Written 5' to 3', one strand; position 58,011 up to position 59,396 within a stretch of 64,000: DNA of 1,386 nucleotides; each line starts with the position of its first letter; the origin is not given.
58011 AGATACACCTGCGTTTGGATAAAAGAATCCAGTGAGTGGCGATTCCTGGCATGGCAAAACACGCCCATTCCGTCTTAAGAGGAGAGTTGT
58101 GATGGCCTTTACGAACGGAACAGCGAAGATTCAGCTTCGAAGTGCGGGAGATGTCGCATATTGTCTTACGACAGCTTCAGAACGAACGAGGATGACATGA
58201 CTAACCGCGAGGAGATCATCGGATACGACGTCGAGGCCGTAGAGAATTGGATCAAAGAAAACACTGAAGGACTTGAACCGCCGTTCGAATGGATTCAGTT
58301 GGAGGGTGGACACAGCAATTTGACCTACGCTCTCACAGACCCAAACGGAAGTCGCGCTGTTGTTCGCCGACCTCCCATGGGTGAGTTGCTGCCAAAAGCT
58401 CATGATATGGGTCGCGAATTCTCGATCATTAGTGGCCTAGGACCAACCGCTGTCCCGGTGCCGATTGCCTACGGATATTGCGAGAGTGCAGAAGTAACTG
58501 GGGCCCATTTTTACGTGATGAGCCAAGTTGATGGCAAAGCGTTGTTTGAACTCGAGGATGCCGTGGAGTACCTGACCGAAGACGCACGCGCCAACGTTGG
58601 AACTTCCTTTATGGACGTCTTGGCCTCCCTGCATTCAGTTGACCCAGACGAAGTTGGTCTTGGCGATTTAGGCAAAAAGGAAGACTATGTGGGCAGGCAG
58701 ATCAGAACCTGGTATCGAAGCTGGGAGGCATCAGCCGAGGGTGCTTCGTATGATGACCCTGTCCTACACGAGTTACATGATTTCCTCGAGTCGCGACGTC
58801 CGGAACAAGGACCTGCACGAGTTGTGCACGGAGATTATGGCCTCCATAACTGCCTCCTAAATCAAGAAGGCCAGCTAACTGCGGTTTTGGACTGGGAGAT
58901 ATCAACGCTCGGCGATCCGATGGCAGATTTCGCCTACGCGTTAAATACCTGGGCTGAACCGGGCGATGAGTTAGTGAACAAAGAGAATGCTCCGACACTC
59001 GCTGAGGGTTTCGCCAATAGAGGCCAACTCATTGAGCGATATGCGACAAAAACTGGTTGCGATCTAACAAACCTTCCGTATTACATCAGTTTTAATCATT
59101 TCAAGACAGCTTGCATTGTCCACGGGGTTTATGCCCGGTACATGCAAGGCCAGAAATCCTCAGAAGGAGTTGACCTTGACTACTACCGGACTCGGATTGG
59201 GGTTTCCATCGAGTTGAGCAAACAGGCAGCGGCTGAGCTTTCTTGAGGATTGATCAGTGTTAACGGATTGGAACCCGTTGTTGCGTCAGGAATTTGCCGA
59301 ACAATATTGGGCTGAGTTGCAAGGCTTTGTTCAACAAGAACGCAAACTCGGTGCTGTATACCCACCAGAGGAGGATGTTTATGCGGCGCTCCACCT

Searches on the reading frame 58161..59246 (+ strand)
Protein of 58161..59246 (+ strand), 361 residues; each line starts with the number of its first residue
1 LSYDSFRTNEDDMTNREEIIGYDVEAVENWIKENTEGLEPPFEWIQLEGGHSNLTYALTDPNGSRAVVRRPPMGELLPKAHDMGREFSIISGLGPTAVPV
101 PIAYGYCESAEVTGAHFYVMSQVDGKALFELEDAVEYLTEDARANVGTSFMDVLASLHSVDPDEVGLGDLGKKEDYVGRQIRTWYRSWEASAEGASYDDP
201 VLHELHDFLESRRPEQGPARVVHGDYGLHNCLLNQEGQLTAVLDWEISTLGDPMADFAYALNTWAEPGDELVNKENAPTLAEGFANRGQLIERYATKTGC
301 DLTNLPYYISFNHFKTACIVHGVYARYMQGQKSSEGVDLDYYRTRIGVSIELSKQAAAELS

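Call 44: search_protein_families(library=pfam, proteins=[window:58161-59246:+], max_evalue=0.00001)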
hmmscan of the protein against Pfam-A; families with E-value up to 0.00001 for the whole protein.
window:58161-59246:+ (361 aa): 1 family
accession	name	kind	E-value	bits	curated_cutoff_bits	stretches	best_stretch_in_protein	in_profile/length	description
PF01636.29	APH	-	2e-47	162.4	23.2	1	44-274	2-223/239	Phosphotransferase enzyme family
